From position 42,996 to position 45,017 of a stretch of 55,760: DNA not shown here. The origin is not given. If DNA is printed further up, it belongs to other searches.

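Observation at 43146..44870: HTH-tubulin fusion: a divergent, eukaryotic-type tubulin homolog fused to an XRE-family DNA-binding domain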

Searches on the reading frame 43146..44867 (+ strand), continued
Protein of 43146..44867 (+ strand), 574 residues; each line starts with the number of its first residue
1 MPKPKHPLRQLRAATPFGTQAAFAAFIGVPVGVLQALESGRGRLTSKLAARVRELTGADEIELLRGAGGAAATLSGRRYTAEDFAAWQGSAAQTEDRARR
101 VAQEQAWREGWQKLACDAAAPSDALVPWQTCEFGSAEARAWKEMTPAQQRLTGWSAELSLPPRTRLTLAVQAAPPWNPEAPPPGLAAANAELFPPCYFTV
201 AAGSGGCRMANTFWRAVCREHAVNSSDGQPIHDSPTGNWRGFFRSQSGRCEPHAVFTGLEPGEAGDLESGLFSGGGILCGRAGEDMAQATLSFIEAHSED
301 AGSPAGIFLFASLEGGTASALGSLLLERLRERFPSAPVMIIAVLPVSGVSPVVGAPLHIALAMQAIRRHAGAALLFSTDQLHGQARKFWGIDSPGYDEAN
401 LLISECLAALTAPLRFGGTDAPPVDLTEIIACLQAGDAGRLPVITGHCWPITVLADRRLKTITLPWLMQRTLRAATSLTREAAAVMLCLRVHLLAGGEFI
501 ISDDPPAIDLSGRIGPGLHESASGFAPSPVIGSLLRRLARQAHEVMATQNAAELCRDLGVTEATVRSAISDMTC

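Call 35: search_protein_representatives(protein=window:43146-44867:+)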
Query: 574 residues. Proteins with E-value up to 0.001 (for the whole library): 1005; up to 1e-10: 133; up to 1e-30: 16. The best 150 are listed.
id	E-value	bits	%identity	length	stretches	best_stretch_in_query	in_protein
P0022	7.2e-177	606.0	53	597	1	1-570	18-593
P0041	2.9e-116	405.9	42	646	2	112-569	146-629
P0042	1.1e-99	351.1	40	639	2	120-571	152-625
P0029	3.8e-93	329.6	46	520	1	111-544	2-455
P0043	1.8e-82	294.3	54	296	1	286-573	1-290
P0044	9.6e-70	252.3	38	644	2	120-464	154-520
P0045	7.8e-69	249.3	41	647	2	98-437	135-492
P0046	3.6e-66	240.5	39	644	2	123-431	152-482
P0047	4.0e-65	237.0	46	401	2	111-374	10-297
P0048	7.5e-60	219.6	57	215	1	363-572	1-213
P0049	4.4e-43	164.3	37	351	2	88-335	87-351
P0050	6.8e-41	157.0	51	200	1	111-282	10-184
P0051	2.8e-36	141.8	47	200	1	375-570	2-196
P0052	5.5e-34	134.2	67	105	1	1-98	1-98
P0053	7.6e-33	130.5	36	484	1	199-432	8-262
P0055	1.8e-28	116.1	34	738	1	197-431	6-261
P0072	3.1e-17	79.0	37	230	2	2-87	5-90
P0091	1.1e-14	70.5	32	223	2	3-117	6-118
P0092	1.4e-14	70.2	45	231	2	2-90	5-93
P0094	1.9e-14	69.7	28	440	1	198-428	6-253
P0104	7.8e-14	67.7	37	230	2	2-94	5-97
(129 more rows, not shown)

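Call 41: find_encoding_contigs(protein=P0034, flank=8000, max_places=3)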
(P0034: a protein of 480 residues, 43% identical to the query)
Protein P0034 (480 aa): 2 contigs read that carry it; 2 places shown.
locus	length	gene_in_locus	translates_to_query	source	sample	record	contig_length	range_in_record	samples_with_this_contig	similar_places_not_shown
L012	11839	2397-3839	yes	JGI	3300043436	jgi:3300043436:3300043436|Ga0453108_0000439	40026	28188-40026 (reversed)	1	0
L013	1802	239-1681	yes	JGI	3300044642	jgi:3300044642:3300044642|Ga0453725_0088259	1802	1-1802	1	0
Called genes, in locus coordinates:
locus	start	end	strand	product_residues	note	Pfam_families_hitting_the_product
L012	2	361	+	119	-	?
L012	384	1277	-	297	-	PF01408:GFO_IDH_MocA (weak), PF02826:2-Hacid_dh_C (weak), PF03446:NAD_binding_2, PF03807:F420_oxidored (weak), PF14833:NAD_binding_11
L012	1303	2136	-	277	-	PF00753:Lactamase_B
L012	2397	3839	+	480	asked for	PF00091:Tubulin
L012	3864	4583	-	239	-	PF06439:3keto-disac_hyd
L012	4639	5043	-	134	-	PF00472:RF-1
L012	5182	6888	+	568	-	-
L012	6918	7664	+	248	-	PF03734:YkuD (weak)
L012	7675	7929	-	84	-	-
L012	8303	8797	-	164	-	PF00578:AhpC-TSA, PF08534:Redoxin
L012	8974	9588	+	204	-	PF06971:Put_DNA-bind_N, PF02629:CoA_binding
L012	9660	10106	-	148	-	-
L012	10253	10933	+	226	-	PF14237:GYF_2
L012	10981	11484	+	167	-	-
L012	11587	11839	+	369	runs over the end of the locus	-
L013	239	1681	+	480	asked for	PF00091:Tubulin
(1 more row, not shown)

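Call 42: find_encoding_contigs(protein=P0031, flank=8000, max_places=3)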
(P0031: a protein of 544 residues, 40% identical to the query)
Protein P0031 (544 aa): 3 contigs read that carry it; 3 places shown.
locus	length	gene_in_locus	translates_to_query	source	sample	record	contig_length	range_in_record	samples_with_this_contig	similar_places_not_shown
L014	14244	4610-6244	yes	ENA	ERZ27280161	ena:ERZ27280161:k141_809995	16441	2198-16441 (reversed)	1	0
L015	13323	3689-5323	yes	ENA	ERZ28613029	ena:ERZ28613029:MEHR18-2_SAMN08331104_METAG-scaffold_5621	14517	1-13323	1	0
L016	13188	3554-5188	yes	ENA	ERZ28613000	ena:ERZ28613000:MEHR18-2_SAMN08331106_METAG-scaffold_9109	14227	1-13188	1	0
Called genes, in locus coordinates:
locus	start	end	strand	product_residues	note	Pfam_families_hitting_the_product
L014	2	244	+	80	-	?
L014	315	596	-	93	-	-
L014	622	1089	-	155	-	-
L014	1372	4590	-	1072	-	PF07635:PSCyt1, PF07583:PSCyt2, PF07587:PSD1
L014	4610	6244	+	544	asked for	PF00091:Tubulin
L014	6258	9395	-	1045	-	-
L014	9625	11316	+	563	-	PF00512:HisKA, PF02518:HATPase_c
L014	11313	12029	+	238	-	PF00072:Response_reg, PF00486:Trans_reg_C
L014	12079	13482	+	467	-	PF13396:PLDc_N (faint), PF13091:PLDc_2, PF00614:PLDc (faint), PF13091:PLDc_2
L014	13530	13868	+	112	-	PF01176:eIF-1a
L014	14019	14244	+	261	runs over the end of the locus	PF06167:Peptidase_M90 (weak)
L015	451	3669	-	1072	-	PF07635:PSCyt1, PF07583:PSCyt2, PF07587:PSD1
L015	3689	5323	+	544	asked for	PF00091:Tubulin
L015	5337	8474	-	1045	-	-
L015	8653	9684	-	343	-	-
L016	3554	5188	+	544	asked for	PF00091:Tubulin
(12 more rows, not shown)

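Call 44: find_encoding_contigs(protein=P0041, flank=8000, max_places=3)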
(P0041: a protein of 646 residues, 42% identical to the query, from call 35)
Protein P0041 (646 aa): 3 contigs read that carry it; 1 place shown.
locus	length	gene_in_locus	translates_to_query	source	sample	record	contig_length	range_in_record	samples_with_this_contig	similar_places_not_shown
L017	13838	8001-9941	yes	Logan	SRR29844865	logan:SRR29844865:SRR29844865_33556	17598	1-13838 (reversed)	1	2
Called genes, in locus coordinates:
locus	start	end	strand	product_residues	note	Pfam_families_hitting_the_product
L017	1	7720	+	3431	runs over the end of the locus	PF17963:Big_9, PF06977:SdiA-regulated, PF17892:Cadherin_5, PF17963:Big_9, PF17803:Cadherin_4, PF17892:Cadherin_5, PF17963:Big_9, PF17803:Cadherin_4, +65 more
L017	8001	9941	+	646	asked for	PF01381:HTH_3 (faint), PF00091:Tubulin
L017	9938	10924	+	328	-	PF00494:SQS_PSY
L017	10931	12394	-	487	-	PF07394:DUF1501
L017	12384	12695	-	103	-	-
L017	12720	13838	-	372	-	?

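Call 45: find_encoding_contigs(protein=P0045, flank=8000, max_places=3)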
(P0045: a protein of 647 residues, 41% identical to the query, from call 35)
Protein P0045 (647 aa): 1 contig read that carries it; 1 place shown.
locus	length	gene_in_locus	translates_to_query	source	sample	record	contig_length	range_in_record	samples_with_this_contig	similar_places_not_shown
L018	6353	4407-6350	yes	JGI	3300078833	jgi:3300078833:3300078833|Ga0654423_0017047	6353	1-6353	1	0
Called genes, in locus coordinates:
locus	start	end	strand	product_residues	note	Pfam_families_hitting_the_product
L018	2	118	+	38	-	?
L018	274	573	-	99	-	-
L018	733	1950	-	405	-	PF00083:Sugar_tr, PF07690:MFS_1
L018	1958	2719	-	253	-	PF02585:PIG-L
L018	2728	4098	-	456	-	PF00206:Lyase_1, PF14698:ASL_C2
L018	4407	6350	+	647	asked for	PF00091:Tubulin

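Call 46: find_encoding_contigs(protein=P0072, flank=8000, max_places=3)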
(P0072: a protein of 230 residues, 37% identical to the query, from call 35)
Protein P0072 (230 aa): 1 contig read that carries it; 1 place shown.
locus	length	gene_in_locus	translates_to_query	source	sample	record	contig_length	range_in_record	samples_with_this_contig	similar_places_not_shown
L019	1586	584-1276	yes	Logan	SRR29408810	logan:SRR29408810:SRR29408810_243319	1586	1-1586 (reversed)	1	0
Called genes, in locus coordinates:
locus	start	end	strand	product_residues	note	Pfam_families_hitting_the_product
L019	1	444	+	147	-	?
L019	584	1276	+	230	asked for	-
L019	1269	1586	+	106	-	?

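Call 48: find_encoding_contigs(protein=P0092, flank=6000, max_places=3)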
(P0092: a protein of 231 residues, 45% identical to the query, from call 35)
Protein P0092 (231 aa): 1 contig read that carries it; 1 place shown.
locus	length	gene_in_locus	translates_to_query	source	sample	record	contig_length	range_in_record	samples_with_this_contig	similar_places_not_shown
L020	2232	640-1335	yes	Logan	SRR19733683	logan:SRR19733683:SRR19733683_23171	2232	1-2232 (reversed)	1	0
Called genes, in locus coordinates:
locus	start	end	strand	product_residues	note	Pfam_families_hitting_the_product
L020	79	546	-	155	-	-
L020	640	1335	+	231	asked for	PF01381:HTH_3 (weak)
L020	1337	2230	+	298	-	?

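Call 50: find_encoding_contigs(protein=P0104, flank=8000, max_places=4)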
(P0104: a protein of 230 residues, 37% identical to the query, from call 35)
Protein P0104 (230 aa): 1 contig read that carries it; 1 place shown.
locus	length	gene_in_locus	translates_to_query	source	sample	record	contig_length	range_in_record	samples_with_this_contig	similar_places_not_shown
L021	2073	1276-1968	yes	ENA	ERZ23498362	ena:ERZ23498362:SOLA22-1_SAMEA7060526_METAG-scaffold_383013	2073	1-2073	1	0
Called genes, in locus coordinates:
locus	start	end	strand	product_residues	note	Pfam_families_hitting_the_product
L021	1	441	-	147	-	?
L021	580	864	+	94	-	PF08827:DUF1805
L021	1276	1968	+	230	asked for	PF13560:HTH_31 (weak), PF01381:HTH_3 (faint)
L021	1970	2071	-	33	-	?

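Call 51: find_encoding_contigs(protein=P0091, flank=8000, max_places=4)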
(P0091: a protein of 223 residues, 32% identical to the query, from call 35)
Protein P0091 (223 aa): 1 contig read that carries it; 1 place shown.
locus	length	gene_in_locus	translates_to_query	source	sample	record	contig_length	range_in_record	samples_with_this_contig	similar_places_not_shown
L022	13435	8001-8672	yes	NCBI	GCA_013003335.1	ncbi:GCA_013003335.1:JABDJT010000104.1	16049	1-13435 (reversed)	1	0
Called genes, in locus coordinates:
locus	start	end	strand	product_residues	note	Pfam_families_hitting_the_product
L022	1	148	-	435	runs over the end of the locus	PF01743:PolyA_pol, PF12627:PolyA_pol_RNAbd, PF01966:HD (weak), PF13735:tRNA_NucTran2_2 (weak)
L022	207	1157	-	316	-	PF01261:AP_endonuc_2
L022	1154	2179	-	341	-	PF12006:DUF3500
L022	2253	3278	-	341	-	PF00348:polyprenyl_synt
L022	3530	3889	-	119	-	PF12836:HHH_3 (weak)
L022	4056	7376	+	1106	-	PF00754:F5_F8_type_C, PF23500:DUF7133, PF13646:HEAT_2 (weak)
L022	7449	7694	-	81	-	-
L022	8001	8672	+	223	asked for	PF01381:HTH_3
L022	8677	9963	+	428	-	PF00091:Tubulin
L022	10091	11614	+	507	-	-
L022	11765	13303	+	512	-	PF00091:Tubulin, PF03953:Tubulin_C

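Call 53: search_protein_families(library=pfam, proteins=[L022:8001-8669:+, L022:8677-9960:+, L022:10091-11611:+, L022:11765-13300:+, P0055, P0041], max_evalue=0.01)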
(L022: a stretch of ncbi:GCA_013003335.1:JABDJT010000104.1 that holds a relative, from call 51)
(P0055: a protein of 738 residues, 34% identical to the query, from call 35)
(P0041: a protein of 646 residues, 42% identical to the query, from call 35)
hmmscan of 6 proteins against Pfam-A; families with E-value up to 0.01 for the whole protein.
L022:8001-8669:+ (223 aa): 2 families
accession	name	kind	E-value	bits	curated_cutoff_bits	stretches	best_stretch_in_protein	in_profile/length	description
PF01381.28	HTH_3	-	1e-08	35.5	23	1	22-66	11-55/55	Helix-turn-helix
PF13560.12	HTH_31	-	4.6e-05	24.1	27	1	22-65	16-60/64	Helix-turn-helix domain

L022:8677-9960:+ (428 aa): 1 family
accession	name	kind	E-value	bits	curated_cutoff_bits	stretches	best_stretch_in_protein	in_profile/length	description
PF00091.31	Tubulin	-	3e-40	139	33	1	14-220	3-188/190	Tubulin/FtsZ family, GTPase domain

L022:10091-11611:+ (507 aa): 0 families

L022:11765-13300:+ (512 aa): 3 families
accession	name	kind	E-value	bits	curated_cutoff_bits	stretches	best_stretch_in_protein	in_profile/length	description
PF00091.31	Tubulin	-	1.2e-52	179.4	33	1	7-215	3-189/190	Tubulin/FtsZ family, GTPase domain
PF03953.22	Tubulin_C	-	6.5e-22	78.5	26.6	1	267-387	1-125/126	Tubulin C-terminal domain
PF13809.12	Tubulin_2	-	0.0006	19.6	27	1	128-181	156-210/356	Tubulin like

P0055 (738 aa): 5 families
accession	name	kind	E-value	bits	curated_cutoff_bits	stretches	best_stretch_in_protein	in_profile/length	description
PF00091.31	Tubulin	-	7.3e-44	150.8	33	1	7-214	3-188/190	Tubulin/FtsZ family, GTPase domain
PF03953.22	Tubulin_C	-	1.2e-09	38.8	26.6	1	267-386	1-124/126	Tubulin C-terminal domain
PF17874.7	TPR_MalT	-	0.0003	20.6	45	1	492-616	56-179/336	MalT-like TPR region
PF13424.12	TPR_12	-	0.0029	18.2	30.1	0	563-630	7-74/77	Tetratricopeptide repeat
PF07719.23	TPR_2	-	0.0078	16.7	27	0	564-589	6-31/34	Tetratricopeptide repeat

P0041 (646 aa): 3 families
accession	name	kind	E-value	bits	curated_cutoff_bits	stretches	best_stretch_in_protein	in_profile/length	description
PF00091.31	Tubulin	-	1.2e-33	117.4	33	1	232-434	4-185/190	Tubulin/FtsZ family, GTPase domain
PF01381.28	HTH_3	-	2e-05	24.9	23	1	22-66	11-55/55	Helix-turn-helix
PF13560.12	HTH_31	-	9.3e-05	23.1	27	1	11-66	6-61/64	Helix-turn-helix domain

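Call 57: search_solved_structures(query=L022:8677-9960:+, max_evalue=1e-20)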
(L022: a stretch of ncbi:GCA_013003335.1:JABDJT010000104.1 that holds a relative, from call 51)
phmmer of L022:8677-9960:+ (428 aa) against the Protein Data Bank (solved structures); distinct sequences matched with E-value up to 1e-20: 170 (the best 60 are shown).
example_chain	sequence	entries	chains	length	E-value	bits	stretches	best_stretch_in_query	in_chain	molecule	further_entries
5o09_1A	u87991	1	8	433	1.1e-70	242.3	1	13-422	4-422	Tubulin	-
2bto_A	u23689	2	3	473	1.3e-70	242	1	13-422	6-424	TUBULIN BTUBA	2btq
7quq_A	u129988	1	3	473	4.7e-70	240.2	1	13-422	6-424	Tubulin domain-containing protein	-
9f6t_A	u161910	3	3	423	2.2e-58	201.7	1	11-427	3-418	Asgard tubulin A (AtubA) from Candidatus Lokiarchaeum ossiferum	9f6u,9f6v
9hxc_A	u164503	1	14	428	2.3e-58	201.7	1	11-427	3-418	Asgard tubulin AtubA with residues from TEV protease cleavage site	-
24rt_B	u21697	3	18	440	2.1e-51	178.7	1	11-427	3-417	Heim-beta-tubulin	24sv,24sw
9tqj_A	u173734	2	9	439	5.4e-51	177.4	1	13-427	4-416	AtubA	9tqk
9e78_AA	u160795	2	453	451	1.1e-48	169.8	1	17-308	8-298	Tubulin alpha chain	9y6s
6u42_2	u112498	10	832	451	1.4e-47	166.1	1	17-288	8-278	Tubulin alpha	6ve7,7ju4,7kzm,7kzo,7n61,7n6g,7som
5mjs_E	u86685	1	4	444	1.8e-47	165.8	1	16-420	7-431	Tubulin alpha-1 chain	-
6s8m_A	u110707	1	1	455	2e-47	165.6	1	16-420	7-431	Tubulin alpha-1 chain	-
6e88_A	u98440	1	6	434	1.6e-46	162.6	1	17-290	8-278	Tubulin alpha-2 chain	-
9e2g_AA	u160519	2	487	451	2.1e-46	162.3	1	17-307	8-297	Tubulin alpha chain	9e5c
8yal_B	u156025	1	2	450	2.3e-46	162.1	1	17-308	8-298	Tubulin alpha-3 chain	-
8y9f_B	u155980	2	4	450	2.3e-46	162.1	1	17-308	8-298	Tubulin alpha-3 chain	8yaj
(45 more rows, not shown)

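Call 58: search_solved_structures(query=L022:11765-13300:+, max_evalue=1e-40)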
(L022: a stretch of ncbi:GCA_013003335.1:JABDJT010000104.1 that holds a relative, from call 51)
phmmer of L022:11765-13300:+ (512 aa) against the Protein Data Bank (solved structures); distinct sequences matched with E-value up to 1e-40: 170 (the best 60 are shown).
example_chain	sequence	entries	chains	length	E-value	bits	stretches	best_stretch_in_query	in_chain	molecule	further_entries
2bto_A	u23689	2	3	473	2.8e-207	692.6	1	1-461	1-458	TUBULIN BTUBA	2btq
7quq_A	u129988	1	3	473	9.7e-205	684.2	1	1-461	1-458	Tubulin domain-containing protein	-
5o09_1A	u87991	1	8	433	1.5e-203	680.3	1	3-434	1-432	Tubulin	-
9hxc_A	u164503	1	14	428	1.4e-110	373.7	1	7-429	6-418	Asgard tubulin AtubA with residues from TEV protease cleavage site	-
9f6t_A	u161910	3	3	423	1.5e-110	373.6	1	7-428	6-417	Asgard tubulin A (AtubA) from Candidatus Lokiarchaeum ossiferum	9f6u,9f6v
9tqj_A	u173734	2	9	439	4.1e-97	329.2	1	6-442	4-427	AtubA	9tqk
24rt_B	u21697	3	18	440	4.3e-97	329.2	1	7-442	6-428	Heim-beta-tubulin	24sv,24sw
7sj7_F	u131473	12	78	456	1.8e-93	317.2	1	9-431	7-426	Tubulin beta-3 chain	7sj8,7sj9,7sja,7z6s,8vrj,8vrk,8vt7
9smx_BB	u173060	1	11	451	1.9e-93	317.2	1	9-431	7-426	Tubulin beta-3 chain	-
22ak_B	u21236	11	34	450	1.9e-93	317.1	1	9-431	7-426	Tubulin beta-3 chain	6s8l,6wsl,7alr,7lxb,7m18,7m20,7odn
12rt_B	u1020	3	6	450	2.2e-93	316.9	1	9-431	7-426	Tubulin beta-3 chain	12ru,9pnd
9c6r_B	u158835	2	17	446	3.5e-93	316.3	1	8-433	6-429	Tubulin beta-6 chain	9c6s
5ij0_B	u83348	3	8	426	6.5e-93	315.4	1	9-428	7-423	Tubulin beta-3 chain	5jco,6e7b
22aj_B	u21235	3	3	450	9.6e-93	314.8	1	9-431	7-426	Tubulin beta-3 chain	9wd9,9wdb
5ij9_B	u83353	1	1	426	1.2e-92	314.5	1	9-428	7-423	Tubulin beta-3 chain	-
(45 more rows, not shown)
